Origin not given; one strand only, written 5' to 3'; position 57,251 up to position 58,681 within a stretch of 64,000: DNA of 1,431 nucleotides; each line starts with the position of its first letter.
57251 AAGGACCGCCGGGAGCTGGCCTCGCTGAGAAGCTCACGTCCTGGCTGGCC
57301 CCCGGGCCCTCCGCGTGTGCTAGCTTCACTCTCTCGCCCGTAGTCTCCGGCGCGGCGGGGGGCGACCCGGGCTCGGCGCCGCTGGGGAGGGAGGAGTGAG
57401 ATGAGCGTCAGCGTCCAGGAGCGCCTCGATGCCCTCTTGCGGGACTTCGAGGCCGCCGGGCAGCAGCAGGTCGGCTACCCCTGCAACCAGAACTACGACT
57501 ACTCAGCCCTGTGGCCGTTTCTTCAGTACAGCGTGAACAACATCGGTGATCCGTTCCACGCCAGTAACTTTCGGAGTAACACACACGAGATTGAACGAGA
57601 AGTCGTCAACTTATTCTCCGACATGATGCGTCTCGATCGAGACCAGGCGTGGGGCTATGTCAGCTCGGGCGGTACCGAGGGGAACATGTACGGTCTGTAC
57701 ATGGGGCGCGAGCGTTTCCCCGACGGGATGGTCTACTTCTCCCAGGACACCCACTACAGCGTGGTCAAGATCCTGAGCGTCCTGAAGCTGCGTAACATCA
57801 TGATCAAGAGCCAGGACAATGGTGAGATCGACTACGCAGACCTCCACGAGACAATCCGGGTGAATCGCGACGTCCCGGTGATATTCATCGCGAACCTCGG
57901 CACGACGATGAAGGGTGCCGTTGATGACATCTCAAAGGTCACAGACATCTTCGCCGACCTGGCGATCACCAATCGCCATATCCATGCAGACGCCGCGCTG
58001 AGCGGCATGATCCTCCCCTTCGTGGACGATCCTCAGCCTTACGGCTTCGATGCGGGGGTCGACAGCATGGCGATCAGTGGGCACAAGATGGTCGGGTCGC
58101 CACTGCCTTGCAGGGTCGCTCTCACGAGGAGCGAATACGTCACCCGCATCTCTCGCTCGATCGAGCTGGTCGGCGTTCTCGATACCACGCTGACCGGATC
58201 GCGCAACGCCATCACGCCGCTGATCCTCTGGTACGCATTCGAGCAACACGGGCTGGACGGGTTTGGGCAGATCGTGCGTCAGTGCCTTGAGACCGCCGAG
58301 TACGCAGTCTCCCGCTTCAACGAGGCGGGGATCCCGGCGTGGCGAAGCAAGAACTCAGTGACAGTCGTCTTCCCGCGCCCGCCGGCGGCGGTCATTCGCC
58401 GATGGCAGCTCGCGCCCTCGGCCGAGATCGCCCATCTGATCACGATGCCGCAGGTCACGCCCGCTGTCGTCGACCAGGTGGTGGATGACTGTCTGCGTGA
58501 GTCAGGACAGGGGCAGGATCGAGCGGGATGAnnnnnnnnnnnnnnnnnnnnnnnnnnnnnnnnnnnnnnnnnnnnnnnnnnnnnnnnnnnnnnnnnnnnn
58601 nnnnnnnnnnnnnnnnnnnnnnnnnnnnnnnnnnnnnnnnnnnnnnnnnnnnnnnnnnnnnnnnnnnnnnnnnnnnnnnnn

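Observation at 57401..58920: PLP-dependent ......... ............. with a co-translated tandem-ACT protein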

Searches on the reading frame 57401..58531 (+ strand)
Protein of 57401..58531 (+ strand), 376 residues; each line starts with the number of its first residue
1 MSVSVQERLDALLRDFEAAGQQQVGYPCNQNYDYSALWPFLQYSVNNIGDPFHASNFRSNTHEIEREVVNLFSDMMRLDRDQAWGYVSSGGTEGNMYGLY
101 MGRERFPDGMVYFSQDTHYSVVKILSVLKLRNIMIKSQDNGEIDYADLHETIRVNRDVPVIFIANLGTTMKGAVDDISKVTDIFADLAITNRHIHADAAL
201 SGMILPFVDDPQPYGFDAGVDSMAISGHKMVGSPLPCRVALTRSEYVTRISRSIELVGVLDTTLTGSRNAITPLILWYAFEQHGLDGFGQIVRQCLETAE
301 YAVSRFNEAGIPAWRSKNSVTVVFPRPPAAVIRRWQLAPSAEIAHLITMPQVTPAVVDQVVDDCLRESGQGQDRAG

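Call 3: search_protein_families(library=pfam, proteins=[window:57401-58531:+], max_evalue=0.01)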
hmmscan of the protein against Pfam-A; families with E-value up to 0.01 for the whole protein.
window:57401-58531:+ (376 aa): 2 families
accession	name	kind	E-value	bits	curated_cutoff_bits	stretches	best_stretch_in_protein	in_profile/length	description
PF00282.25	Pyridoxal_deC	-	4e-22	78.9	27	1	62-307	78-354/375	Pyridoxal-dependent decarboxylase conserved domain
PF00266.25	Aminotran_5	-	0.0026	17.3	21.5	1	133-232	117-204/371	Aminotransferase class-V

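Call 4: search_protein_families(library=ncbifam, proteins=[window:57401-58531:+], max_evalue=0.01)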
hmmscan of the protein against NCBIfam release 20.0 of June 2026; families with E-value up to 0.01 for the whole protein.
window:57401-58531:+ (376 aa): 7 families
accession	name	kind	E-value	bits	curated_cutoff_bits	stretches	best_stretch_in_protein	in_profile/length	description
NF002748.0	PRK02769.1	equivalog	7.2e-140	466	305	1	2-370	4-374/382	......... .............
TIGR03812.1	tyr_de_CO2_Arch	equivalog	4.1e-39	134.5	299.4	1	42-311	42-311/375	tyrosine decarboxylase MfnA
NF052646.1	DABADecarRhbB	equivalog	1.2e-15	57.1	900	1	64-243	138-323/491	L-2,4-diaminobutyrate decarboxylase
TIGR01788.1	Glu-decarb-GAD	equivalog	6.9e-13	48.1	380.4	1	131-310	163-346/431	glutamate decarboxylase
TIGR03799.1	NOD_PanD_pyr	equivalog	1.2e-09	37.1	606.1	1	110-303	211-413/522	pyridoxal-dependent aspartate 1-decarboxylase PanP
TIGR03811.1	tyr_de_CO2_Ent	equivalog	0.00015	20.4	905.3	0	114-202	228-324/608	tyrosine decarboxylase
NF002806.0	PRK02948.1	subfamily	0.0057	15.7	304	1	86-232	64-203/381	IscS subfamily cysteine desulfurase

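Call 5: search_solved_structures(query=window:57401-58531:+, max_evalue=0.00001, show_alignments=3)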
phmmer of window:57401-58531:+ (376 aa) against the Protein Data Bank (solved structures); distinct sequences matched with E-value up to 0.00001: 19.
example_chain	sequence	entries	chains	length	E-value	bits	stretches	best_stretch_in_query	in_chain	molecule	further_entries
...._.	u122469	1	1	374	1.5e-105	356.5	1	21-368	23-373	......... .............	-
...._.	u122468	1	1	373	5.4e-105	354.7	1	21-367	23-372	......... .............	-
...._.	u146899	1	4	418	1e-88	301.1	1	21-366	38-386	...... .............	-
8jik_A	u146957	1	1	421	1.3e-88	300.8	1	22-367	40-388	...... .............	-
8jij_A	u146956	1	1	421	1.3e-88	300.8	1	22-367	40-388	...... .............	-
7cig_A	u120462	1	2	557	9.1e-34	120.3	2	219-339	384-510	L-methionine decarboxylase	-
7cif_A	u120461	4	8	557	9.9e-34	120.2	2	219-339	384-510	L-methionine decarboxylase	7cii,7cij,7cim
3f9t_A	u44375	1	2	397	3.8e-15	59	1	46-308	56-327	L-tyrosine decarboxylase MfnA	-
6jy1_A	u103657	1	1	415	4.4e-15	58.9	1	46-308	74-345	L-tyrosine/L-aspartate decarboxylase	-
6m4y_A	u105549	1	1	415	4.4e-15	58.9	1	46-308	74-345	L-tyrosine/L-aspartate decarboxylase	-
6ldr_A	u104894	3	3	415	3e-14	56.1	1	46-308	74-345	L-tyrosine/L-aspartate decarboxylase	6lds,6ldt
2okk_A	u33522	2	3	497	7.8e-10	41.6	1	87-304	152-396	Glutamate decarboxylase 2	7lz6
3vp6_A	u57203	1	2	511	1.7e-09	40.5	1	85-306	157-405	Glutamate decarboxylase 1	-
2okj_A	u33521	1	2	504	1.8e-09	40.4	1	85-305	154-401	Glutamate decarboxylase 1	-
2qma_A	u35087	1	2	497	1.2e-07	34.4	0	111-242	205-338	Diaminobutyrate-pyruvate transaminase and L-2,4-diaminobutyrate decarboxylase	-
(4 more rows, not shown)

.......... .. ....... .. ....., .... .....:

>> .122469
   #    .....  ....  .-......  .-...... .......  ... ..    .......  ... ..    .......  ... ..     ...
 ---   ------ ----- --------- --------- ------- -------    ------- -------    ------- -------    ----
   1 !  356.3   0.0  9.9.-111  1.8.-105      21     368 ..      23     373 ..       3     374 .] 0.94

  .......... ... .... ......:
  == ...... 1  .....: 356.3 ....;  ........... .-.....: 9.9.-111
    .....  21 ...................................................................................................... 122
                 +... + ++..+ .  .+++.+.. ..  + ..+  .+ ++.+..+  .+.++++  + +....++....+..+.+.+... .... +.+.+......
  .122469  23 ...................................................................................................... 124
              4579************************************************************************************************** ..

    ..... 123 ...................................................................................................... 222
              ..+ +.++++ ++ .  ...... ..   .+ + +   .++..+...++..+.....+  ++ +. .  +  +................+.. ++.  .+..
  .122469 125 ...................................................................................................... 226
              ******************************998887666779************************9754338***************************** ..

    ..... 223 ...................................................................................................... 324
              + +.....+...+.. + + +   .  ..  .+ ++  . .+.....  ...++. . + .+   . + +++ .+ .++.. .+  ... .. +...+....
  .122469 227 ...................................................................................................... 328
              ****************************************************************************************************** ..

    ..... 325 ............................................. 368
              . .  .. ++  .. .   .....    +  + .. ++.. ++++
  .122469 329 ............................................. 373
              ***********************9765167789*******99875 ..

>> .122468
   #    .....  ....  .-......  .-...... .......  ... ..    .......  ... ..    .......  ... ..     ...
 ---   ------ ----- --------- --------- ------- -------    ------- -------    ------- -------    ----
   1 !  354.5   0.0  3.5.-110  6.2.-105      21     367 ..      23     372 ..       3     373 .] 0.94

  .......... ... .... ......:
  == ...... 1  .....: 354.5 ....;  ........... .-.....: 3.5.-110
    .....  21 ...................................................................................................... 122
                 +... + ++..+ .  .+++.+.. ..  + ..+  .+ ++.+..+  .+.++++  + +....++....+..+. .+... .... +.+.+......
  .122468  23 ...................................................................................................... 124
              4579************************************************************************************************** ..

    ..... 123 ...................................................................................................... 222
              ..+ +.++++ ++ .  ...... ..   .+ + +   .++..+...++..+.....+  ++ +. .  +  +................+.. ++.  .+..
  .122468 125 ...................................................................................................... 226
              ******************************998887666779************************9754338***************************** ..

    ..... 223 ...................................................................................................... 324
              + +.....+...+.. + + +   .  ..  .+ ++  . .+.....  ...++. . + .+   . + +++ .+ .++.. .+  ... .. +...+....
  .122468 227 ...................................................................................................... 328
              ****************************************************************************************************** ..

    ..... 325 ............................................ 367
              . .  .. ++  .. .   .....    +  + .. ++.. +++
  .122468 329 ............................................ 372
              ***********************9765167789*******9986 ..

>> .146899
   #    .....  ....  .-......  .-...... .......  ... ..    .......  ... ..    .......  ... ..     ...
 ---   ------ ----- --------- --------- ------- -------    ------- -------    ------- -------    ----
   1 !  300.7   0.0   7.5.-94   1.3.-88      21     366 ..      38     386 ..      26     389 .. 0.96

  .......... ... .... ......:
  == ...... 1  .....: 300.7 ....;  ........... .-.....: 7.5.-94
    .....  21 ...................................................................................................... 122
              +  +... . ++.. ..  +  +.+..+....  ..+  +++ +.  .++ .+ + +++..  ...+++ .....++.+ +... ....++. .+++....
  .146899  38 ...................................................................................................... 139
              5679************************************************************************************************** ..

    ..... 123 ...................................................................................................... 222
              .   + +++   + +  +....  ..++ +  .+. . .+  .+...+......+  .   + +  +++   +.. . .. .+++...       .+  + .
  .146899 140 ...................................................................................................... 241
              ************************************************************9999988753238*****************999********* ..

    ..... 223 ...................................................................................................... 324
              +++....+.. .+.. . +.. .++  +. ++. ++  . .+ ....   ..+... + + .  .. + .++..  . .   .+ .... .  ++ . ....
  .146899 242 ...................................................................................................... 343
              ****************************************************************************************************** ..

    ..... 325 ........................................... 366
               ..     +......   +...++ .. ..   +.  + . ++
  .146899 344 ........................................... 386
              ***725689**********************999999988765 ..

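Call 7: find_homologous_proteins(query=window:57401-58531:+, max_evalue=1e-20)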
Query window:57401-58531:+ (376 aa): 5026 proteins with E <= 1e-20 among 8000 candidates; the best 120 are listed.
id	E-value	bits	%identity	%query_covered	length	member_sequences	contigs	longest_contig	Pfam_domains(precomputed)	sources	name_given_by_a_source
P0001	3.9e-252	854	99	100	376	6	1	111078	PF00282.26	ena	-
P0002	2.8e-197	673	78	97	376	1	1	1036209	PF00282.26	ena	-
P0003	4.9e-197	672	78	97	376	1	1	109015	PF00282.26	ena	-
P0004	5.4e-197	672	78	97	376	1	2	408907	PF00282.26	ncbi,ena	-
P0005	6.8e-197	672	78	97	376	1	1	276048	PF00282.26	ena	-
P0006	9.4e-197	671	78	97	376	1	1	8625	PF00282.26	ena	-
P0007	1.4e-196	671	78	97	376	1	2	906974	PF00282.26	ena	-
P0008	1.4e-196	671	78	97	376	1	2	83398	PF00282.26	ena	-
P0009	1.4e-196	671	78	97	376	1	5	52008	PF00282.26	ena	-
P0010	1.5e-196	671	77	97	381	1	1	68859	PF00282.26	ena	-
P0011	1.8e-196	671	78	97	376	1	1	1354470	PF00282.26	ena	-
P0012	1.9e-196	670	78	97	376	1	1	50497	PF00282.26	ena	-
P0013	2.0e-196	670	78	97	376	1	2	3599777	PF00282.26,PF00266.26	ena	-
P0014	2.1e-196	670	78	97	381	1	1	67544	PF00282.26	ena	-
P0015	2.1e-196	670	77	97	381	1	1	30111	PF00282.26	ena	-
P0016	2.4e-196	670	78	97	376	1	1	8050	PF00282.26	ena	-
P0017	2.4e-196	670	78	97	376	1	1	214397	PF00282.26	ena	-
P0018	2.6e-196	670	78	97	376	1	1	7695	PF00282.26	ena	-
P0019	3.6e-196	670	78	97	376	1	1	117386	PF00282.26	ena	-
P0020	3.7e-196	670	78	97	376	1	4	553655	PF00282.26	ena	-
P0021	5.0e-196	669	77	97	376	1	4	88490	PF00282.26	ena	-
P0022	5.0e-196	669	77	97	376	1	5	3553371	PF00282.26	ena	-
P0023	5.2e-196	669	77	97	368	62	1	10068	PF00282.26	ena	-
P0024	5.2e-196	669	78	97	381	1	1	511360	PF00282.26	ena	-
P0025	5.6e-196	669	77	97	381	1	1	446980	PF00282.26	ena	-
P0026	5.7e-196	669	77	97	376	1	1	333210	PF00282.26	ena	-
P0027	6.9e-196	669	78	97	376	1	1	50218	PF00282.26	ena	-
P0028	7.0e-196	669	77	97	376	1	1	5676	PF00282.26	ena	-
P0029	7.0e-196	669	77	97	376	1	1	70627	PF00282.26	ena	-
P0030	7.1e-196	669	77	97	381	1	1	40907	PF00282.26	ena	-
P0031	7.2e-196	669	78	97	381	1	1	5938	PF00282.26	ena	-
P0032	7.4e-196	669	77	97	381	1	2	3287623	PF00282.26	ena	-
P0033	7.5e-196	669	78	97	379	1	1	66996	PF00282.26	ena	-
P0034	8.6e-196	668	77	97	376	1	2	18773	PF00282.26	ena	-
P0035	8.7e-196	668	77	97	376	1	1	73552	PF00282.26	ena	-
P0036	9.5e-196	668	78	97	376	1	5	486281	PF00282.26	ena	-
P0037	9.8e-196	668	77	97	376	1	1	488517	PF00282.26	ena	-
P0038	1.3e-195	668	77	97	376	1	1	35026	PF00282.26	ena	-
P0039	1.3e-195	668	77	97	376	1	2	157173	PF00282.26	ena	-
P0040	1.3e-195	668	77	97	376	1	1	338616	PF00282.26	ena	-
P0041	1.3e-195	668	78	97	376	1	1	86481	PF00282.26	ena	-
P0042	1.3e-195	668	78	97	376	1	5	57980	PF00282.26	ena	-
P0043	1.3e-195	668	78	97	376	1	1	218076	PF00282.26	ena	-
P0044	1.4e-195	668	77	97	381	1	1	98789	PF00282.26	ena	-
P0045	1.4e-195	668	77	97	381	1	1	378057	PF00282.26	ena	-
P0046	1.6e-195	667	78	97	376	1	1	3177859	PF00282.26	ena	-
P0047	1.8e-195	667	77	97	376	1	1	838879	PF00282.26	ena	-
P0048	1.8e-195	667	77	97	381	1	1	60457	PF00282.26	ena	-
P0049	1.9e-195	667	78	97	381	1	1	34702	PF00282.26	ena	-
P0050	1.9e-195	667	77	97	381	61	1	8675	PF00282.26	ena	-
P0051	3.2e-195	666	77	97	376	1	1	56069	PF00282.26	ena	-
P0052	3.4e-195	666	77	97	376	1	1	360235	PF00282.26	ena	-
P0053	4.1e-195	666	77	98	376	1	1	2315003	PF00282.26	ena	-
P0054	4.7e-195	666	73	97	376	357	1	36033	PF00282.26,PF00266.26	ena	-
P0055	5.9e-195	666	77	97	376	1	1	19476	PF00282.26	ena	-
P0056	7.5e-195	665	77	97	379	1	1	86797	PF00282.26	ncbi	ncbi:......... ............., partial [Geodia barretti]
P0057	7.7e-195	665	77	97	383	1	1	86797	PF00282.26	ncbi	ncbi:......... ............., partial [Geodia barretti]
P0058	8.1e-195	665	77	97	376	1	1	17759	PF00282.26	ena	-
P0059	1.5e-194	664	76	98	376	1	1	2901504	PF00282.26,PF00266.26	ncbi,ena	-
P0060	1.5e-194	664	77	97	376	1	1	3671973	PF00282.26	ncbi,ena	-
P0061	1.6e-194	664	77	97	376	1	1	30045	PF00282.26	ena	-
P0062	2.1e-194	664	76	98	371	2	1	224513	PF00282.26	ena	-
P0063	2.1e-194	664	77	97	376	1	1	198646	PF00282.26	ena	-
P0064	3.4e-194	663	78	97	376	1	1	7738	PF00282.26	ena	-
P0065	3.5e-194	663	77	98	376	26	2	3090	PF00282.26,PF00266.26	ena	-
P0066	2.1e-193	660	74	98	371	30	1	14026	PF00282.26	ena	-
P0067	2.6e-193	660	76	98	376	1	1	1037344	PF00282.26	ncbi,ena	-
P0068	2.6e-193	660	76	97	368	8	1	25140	PF00282.26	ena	-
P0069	3.1e-193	660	74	100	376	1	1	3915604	PF00282.26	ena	-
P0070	3.1e-193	660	76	97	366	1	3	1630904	PF00282.26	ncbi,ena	-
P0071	3.8e-193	660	75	98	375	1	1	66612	PF00282.26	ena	-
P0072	6.4e-193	659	74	100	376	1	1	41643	PF00282.26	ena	-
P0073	7.1e-193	659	74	100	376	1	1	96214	PF00282.26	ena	-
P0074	8.2e-193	659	74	100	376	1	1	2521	PF00282.26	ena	-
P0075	8.7e-193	658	76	98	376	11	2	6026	PF00282.26,PF00266.26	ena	-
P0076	9.7e-193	658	74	100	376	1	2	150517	PF00282.26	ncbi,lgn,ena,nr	ncbi:MAG: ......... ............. [Dehalococcoidia bacterium]|nr:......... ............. [Dehalococc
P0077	1.2e-192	658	74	100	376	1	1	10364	PF00282.26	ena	-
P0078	1.7e-192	657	75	98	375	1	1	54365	PF00282.26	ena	-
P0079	2.6e-192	657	74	100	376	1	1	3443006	PF00282.26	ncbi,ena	-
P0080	2.9e-192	657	75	98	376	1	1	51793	PF00282.26,PF00266.26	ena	-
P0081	3.7e-192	656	76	99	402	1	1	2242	PF00282.26,PF00266.26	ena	-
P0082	4.1e-192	656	74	97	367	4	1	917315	PF00282.26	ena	-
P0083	4.1e-192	656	74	100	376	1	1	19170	PF00282.26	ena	-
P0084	6.7e-192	656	74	100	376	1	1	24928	PF00282.26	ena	-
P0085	7.6e-192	655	75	97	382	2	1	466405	PF00282.26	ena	-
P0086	9.3e-192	655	74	100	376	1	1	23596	PF00282.26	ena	-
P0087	1.1e-191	655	74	100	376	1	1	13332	PF00282.26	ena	-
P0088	1.2e-191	655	77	96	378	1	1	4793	PF00282.26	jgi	jgi:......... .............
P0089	1.3e-191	655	74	100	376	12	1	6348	PF00282.26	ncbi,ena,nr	ncbi:MAG: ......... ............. [Dehalococcoidia bacterium]|nr:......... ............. [Dehalococc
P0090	1.4e-191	654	75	98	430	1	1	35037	PF00282.26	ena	-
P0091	1.4e-191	654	75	98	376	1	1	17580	PF00282.26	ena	-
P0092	1.5e-191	654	75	98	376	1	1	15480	PF00282.26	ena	-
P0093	1.6e-191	654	76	97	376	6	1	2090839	PF00282.26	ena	-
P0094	2.2e-191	654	74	98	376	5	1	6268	PF00282.26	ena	-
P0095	2.2e-191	654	74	99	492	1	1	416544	PF00282.26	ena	-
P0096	3.2e-191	653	74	98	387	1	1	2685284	PF00282.26,PF00266.26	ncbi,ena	-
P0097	3.8e-191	653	74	100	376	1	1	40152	PF00282.26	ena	-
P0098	4.4e-191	653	74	100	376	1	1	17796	PF00282.26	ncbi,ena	-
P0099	4.5e-191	653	75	98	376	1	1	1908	PF00282.26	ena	-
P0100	4.8e-191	653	74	100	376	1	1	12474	PF00282.26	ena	-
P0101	5.0e-191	653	73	98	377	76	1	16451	PF00282.26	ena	-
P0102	5.1e-191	653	75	98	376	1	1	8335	PF00282.26,PF00266.26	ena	-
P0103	6.1e-191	652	73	98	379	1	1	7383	PF00282.26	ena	-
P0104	6.7e-191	652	74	97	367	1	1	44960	PF00282.26,PF00266.26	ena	-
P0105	7.8e-191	652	74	98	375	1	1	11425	PF00282.26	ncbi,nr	ncbi:MAG: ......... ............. [Dehalococcoidia bacterium]|nr:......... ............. [Dehalococc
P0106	9.2e-191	652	75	98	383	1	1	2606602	PF00282.26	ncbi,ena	-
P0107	1.2e-190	651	74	98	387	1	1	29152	PF00282.26,PF00266.26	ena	-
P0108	1.2e-190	651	74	98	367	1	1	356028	PF00282.26,PF00266.26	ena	-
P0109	2.4e-190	650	75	97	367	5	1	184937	PF00282.26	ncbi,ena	-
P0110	2.6e-190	650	75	98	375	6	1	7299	PF00282.26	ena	-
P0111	2.7e-190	650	73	100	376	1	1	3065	PF00282.26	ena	-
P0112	2.7e-190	650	74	98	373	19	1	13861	PF00282.26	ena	-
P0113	3.2e-190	650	74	98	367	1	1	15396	PF00282.26,PF00266.26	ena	-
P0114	3.6e-190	650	75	98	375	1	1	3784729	PF00282.26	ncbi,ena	-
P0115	3.9e-190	650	75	98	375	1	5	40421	PF00282.26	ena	-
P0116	4.4e-190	650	75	97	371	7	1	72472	PF00282.26,PF00266.26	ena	-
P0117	5.2e-190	649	75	97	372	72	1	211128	PF00282.26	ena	-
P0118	5.9e-190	649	73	98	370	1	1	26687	PF00282.26,PF00266.26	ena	-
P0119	7.2e-190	649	74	98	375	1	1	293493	PF00282.26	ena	-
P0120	7.4e-190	649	75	98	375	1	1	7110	PF00282.26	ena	-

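Call 9: find_encoding_contigs(protein=P0001, flank=10000, max_places=4)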
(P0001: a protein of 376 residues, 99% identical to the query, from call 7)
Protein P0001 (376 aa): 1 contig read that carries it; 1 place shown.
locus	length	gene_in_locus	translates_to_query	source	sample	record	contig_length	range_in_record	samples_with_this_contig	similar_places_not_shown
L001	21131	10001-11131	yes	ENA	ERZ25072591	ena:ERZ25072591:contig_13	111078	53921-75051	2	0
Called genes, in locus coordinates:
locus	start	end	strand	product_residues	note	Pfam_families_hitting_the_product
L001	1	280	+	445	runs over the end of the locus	PF13458:Peripla_BP_6, PF01094:ANF_receptor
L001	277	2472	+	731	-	PF21689:TorS_sensor_domain (faint), PF00672:HAMP, PF00512:HisKA, PF02518:HATPase_c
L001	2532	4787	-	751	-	PF03176:MMPL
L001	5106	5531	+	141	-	PF08570:DUF1761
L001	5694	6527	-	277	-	PF12679:ABC2_membrane_2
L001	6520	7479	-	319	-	PF00005:ABC_tran, PF13304:AAA_21 (weak)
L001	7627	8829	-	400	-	PF02515:CoA_transf_3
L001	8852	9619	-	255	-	PF00378:ECH_1, PF16113:ECH_2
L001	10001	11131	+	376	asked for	PF00282:Pyridoxal_deC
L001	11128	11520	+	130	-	PF01842:ACT (weak), PF13291:ACT_4 (faint), PF13840:ACT_7 (faint), PF22629:ACT_AHAS_ss (weak), PF01842:ACT (weak)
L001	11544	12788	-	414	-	PF00465:Fe-ADH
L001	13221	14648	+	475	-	PF01370:Epimerase (weak), PF05368:NmrA, PF13460:NAD_binding_10, PF11066:DUF2867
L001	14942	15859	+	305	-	-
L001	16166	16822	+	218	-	PF00578:AhpC-TSA, PF08534:Redoxin, PF10417:1-cysPrx_C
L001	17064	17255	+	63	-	PF06902:Fer4_19 (weak), PF13459:Fer4_15, PF13370:Fer4_13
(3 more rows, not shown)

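Call 10: find_encoding_contigs(protein=P0076, flank=8000, max_places=4)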
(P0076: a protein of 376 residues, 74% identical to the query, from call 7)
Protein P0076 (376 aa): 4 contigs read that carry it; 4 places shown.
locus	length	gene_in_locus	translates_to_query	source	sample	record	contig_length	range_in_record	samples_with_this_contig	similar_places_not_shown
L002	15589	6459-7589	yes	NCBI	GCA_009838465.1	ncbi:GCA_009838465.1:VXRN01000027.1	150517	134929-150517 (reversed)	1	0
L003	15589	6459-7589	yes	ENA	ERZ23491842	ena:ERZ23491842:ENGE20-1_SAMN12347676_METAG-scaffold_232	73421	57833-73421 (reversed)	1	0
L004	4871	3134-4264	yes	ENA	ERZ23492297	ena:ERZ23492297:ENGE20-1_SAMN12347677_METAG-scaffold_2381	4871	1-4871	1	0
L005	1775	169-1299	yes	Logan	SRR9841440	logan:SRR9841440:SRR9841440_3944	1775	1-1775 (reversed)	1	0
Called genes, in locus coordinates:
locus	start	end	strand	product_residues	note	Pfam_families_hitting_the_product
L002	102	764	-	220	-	PF01255:Prenyltransf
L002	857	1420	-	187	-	PF01765:RRF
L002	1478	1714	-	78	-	-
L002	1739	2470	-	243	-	PF00696:AA_kinase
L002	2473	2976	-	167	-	PF00889:EF_TS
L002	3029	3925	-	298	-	PF00318:Ribosomal_S2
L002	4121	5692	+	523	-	PF00732:GMC_oxred_N, PF00890:FAD_binding_2 (faint), PF01266:DAO (faint), PF05834:Lycopene_cycl (faint), PF07992:Pyr_redox_2 (faint), PF13450:NAD_binding_8 (faint), PF05199:GMC_oxred_C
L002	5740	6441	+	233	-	PF00005:ABC_tran, PF13304:AAA_21 (faint), PF02463:SMC_N (weak)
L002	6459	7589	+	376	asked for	PF00282:Pyridoxal_deC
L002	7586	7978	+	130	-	PF01842:ACT, PF13291:ACT_4 (faint), PF13840:ACT_7 (faint), PF22629:ACT_AHAS_ss, PF22468:ACT_9 (faint), PF01842:ACT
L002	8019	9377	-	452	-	PF01425:Amidase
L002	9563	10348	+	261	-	PF01048:PNP_UDP_1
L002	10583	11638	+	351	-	PF00291:PALP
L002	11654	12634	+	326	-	PF13480:Acetyltransf_6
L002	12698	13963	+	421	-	PF13439:Glyco_transf_4, PF13477:Glyco_trans_4_2 (weak), PF13579:Glyco_trans_4_4, PF20706:GT4-conflict, PF00534:Glycos_transf_1, PF13692:Glyco_trans_1_4, PF13524:Glyco_trans_1_2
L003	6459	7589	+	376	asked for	PF00282:Pyridoxal_deC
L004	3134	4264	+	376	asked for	PF00282:Pyridoxal_deC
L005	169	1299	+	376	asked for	PF00282:Pyridoxal_deC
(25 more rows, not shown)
